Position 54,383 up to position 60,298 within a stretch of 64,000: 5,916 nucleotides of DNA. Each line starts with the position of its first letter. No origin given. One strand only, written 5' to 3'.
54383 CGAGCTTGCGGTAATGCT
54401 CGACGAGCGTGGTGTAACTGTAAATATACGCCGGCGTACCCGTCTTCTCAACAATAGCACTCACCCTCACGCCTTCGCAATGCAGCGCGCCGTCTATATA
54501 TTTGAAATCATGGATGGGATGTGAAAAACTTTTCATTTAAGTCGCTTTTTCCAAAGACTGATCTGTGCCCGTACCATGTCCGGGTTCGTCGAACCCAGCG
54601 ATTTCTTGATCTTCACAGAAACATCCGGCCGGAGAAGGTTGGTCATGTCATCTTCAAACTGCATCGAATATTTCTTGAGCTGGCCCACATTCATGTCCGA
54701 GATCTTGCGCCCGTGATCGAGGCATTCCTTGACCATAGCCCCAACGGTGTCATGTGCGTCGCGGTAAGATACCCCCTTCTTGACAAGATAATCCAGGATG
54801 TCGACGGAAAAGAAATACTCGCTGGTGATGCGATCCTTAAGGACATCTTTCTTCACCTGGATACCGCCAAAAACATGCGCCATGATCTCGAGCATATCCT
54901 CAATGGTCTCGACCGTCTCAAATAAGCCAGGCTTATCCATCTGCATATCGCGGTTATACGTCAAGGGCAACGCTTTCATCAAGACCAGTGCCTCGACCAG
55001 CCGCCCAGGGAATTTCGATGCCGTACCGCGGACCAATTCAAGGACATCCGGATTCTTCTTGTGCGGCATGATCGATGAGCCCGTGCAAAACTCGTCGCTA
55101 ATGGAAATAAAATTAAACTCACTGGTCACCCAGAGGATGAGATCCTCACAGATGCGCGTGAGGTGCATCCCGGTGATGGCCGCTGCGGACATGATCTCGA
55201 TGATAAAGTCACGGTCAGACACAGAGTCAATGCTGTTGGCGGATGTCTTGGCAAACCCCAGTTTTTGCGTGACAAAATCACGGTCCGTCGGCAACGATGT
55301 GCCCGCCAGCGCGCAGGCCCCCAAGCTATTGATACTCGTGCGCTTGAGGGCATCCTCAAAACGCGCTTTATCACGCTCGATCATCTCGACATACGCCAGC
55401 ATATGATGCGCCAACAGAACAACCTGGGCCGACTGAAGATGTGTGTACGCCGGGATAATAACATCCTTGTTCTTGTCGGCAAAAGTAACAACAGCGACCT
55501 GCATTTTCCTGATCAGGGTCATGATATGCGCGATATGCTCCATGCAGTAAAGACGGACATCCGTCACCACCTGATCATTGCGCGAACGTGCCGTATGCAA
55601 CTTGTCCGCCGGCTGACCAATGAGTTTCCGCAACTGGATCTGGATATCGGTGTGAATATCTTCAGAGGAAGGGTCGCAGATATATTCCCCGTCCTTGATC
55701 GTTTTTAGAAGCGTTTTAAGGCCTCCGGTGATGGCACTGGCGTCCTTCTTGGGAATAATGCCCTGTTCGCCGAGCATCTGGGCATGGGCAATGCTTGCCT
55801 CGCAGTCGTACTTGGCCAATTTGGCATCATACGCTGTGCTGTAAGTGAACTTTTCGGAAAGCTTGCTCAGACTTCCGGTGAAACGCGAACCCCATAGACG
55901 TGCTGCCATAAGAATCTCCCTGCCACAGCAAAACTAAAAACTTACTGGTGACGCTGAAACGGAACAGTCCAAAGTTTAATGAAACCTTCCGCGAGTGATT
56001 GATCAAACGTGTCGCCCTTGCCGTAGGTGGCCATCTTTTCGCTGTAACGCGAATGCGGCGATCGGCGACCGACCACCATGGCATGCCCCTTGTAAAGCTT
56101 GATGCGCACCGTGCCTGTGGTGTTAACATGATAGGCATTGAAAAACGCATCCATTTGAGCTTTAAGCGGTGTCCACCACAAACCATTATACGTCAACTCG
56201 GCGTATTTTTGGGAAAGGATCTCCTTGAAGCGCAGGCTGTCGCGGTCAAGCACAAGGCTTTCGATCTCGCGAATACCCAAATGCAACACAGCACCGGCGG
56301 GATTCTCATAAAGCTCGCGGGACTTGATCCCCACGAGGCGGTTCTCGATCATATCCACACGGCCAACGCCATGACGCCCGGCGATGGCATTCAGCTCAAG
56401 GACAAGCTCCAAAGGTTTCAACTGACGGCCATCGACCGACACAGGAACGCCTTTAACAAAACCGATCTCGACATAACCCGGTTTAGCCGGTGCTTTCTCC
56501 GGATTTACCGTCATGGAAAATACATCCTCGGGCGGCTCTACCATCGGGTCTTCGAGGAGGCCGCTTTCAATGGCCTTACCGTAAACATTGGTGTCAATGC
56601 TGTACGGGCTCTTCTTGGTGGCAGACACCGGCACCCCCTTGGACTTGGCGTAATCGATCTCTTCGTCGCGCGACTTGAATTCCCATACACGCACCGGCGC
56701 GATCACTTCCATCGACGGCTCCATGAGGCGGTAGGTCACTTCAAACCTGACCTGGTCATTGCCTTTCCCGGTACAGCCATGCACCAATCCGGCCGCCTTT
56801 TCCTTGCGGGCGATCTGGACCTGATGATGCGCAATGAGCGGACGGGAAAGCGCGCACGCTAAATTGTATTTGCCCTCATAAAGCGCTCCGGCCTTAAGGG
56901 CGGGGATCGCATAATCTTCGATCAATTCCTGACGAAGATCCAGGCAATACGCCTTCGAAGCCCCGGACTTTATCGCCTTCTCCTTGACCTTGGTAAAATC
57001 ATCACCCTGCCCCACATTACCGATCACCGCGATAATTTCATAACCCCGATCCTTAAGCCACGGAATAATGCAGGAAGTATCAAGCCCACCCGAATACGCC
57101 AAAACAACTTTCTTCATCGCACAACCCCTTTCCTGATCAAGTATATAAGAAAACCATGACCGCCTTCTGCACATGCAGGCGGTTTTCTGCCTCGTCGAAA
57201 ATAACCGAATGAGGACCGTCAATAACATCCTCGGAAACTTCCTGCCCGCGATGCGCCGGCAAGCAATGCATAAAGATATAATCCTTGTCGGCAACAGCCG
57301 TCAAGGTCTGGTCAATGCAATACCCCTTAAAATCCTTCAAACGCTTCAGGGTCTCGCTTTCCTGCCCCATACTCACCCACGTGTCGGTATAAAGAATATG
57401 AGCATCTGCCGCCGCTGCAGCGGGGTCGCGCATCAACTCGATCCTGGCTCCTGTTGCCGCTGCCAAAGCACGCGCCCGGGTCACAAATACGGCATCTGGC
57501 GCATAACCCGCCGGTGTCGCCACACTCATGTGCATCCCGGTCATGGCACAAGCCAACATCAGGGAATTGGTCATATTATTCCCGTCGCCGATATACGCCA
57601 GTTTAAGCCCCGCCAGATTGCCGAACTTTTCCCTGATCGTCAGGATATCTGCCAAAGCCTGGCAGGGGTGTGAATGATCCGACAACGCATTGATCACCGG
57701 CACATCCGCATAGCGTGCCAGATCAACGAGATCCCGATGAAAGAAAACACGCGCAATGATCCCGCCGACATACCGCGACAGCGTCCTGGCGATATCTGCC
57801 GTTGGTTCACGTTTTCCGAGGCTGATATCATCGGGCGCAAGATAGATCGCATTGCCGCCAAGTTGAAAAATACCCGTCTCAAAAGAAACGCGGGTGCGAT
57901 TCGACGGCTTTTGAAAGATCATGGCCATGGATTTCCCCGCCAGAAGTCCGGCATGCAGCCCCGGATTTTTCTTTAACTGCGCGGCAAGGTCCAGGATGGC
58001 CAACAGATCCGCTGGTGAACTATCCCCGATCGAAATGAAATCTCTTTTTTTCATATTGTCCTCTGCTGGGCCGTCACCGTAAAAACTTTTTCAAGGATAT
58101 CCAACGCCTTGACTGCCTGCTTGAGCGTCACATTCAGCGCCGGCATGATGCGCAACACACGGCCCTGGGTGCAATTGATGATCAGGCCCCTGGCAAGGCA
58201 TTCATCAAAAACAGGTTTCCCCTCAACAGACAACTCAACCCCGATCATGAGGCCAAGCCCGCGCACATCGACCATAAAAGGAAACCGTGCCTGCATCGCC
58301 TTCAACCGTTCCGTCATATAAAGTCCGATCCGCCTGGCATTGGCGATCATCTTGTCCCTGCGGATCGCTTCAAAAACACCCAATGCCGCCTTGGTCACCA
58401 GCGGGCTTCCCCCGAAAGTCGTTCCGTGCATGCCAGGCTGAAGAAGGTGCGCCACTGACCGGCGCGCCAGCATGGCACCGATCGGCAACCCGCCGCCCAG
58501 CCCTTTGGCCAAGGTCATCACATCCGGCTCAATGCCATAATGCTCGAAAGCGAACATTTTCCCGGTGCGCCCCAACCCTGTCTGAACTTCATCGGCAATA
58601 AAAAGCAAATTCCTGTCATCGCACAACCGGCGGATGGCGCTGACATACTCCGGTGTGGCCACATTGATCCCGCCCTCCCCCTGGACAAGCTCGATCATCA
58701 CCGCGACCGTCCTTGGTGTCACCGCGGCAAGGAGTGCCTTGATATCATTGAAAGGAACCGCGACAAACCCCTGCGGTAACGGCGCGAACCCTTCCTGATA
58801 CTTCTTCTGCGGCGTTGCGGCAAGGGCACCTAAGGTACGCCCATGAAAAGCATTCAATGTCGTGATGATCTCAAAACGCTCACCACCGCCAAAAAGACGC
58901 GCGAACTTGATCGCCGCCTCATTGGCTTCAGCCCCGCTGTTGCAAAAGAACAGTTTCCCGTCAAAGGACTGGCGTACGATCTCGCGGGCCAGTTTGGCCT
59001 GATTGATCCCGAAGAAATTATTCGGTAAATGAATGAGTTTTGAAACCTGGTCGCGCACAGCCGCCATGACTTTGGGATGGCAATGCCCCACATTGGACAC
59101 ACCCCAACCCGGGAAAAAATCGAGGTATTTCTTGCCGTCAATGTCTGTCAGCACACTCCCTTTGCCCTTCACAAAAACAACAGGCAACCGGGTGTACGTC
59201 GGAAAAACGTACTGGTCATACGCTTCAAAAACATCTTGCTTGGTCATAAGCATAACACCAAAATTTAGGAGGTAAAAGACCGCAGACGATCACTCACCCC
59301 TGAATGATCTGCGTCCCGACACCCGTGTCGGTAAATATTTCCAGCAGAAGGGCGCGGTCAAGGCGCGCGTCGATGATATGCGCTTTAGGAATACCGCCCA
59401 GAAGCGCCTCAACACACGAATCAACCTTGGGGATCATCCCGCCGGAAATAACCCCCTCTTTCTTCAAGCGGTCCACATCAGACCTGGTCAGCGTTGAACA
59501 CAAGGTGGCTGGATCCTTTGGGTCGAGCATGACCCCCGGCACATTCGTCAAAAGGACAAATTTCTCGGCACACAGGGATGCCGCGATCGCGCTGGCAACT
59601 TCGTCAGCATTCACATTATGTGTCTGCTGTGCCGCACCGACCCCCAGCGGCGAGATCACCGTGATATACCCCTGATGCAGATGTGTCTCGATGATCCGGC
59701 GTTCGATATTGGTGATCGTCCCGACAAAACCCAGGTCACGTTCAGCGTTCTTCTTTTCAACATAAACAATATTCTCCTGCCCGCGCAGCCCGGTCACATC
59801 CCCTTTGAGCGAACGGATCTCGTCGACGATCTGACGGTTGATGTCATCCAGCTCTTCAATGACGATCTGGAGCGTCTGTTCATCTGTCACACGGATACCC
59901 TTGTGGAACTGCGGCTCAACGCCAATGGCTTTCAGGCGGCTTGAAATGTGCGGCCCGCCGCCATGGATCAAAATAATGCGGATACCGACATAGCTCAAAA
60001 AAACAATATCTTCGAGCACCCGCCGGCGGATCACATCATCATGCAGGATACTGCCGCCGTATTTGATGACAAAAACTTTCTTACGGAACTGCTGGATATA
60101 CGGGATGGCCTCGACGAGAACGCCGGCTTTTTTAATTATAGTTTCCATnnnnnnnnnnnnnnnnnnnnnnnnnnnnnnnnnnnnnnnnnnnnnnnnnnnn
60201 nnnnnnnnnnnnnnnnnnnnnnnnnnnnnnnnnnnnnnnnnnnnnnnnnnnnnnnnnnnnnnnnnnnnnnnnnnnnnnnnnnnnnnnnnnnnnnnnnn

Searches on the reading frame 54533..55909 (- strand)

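Call 60: search_protein_families(library=pfam, proteins=[window:54533-55909:-], max_evalue=0.00001)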
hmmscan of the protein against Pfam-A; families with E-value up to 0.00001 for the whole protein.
window:54533-55909:- (458 aa): 2 families
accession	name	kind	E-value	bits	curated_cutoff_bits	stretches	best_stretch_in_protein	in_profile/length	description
PF00206.25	Lyase_1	-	3.8e-69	233.9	27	1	9-301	2-311/312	Lyase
PF14698.11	ASL_C2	-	9.5e-17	61.7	27.3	1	370-433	6-69/69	Argininosuccinate lyase C-terminal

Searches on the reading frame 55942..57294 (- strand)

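Call 60: search_protein_families(library=pfam, proteins=[window:55942-57294:-], max_evalue=0.00001)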
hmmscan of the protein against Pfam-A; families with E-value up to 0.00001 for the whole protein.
window:55942-57294:- (450 aa): 2 families
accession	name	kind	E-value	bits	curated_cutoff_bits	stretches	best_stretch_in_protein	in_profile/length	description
PF20979.2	Arginosuc_syn_C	-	1e-83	280.7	27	1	231-445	1-215/219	Arginosuccinate synthase C-terminal domain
PF00764.25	Arginosuc_synth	-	1.1e-62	211.3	27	1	62-222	1-162/162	Arginosuccinate synthase N-terminal HUP domain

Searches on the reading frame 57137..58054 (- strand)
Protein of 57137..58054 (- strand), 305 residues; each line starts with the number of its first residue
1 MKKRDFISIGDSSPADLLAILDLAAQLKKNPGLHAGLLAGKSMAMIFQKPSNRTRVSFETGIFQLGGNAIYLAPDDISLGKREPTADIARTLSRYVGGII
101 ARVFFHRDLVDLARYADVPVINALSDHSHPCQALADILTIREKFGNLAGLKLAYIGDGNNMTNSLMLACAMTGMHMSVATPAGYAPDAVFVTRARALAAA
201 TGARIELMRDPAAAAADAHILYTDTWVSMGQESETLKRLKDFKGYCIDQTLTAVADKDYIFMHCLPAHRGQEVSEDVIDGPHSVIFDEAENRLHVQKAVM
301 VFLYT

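Call 60: search_protein_families(library=pfam, proteins=[window:57137-58054:-], max_evalue=0.00001)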
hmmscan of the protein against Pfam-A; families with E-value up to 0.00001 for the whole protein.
window:57137-58054:- (305 aa): 2 families
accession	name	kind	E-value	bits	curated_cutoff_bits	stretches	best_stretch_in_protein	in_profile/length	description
PF00185.30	OTCace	-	8.6e-61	205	29.4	1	149-303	2-157/157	Aspartate/ornithine carbamoyltransferase, Asp/Orn binding domain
PF02729.26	OTCace_N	-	1.7e-45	155.1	29.9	1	4-142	1-148/148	Aspartate/ornithine carbamoyltransferase, carbamoyl-P binding domain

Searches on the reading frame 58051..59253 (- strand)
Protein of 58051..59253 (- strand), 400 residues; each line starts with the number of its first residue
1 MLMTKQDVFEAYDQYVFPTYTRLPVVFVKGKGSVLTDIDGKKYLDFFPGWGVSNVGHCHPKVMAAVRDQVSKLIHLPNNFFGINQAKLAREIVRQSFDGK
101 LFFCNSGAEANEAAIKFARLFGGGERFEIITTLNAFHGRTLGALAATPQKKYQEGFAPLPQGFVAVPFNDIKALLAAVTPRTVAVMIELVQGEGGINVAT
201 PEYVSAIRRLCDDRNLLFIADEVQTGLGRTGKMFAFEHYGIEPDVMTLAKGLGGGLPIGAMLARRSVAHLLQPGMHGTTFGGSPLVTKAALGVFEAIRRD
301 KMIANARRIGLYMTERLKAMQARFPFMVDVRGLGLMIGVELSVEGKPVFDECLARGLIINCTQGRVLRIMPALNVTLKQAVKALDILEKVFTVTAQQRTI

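Call 60: search_protein_families(library=pfam, proteins=[window:58051-59253:-], max_evalue=0.00001)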
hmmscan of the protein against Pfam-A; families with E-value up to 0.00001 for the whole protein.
window:58051-59253:- (400 aa): 1 family
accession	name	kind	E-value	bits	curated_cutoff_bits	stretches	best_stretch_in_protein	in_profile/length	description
PF00202.27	Aminotran_3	-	1.5e-112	376.7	30.5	1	20-390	6-402/403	Aminotransferase class-III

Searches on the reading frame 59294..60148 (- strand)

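Call 60: search_protein_families(library=pfam, proteins=[window:59294-60148:-], max_evalue=0.00001)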
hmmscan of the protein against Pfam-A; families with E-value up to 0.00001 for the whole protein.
window:59294-60148:- (284 aa): 1 family
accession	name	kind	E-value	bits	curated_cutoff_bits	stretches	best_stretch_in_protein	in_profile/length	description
PF00696.33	AA_kinase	-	4.2e-37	128.6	24.9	1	24-260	1-234/234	Amino acid kinase family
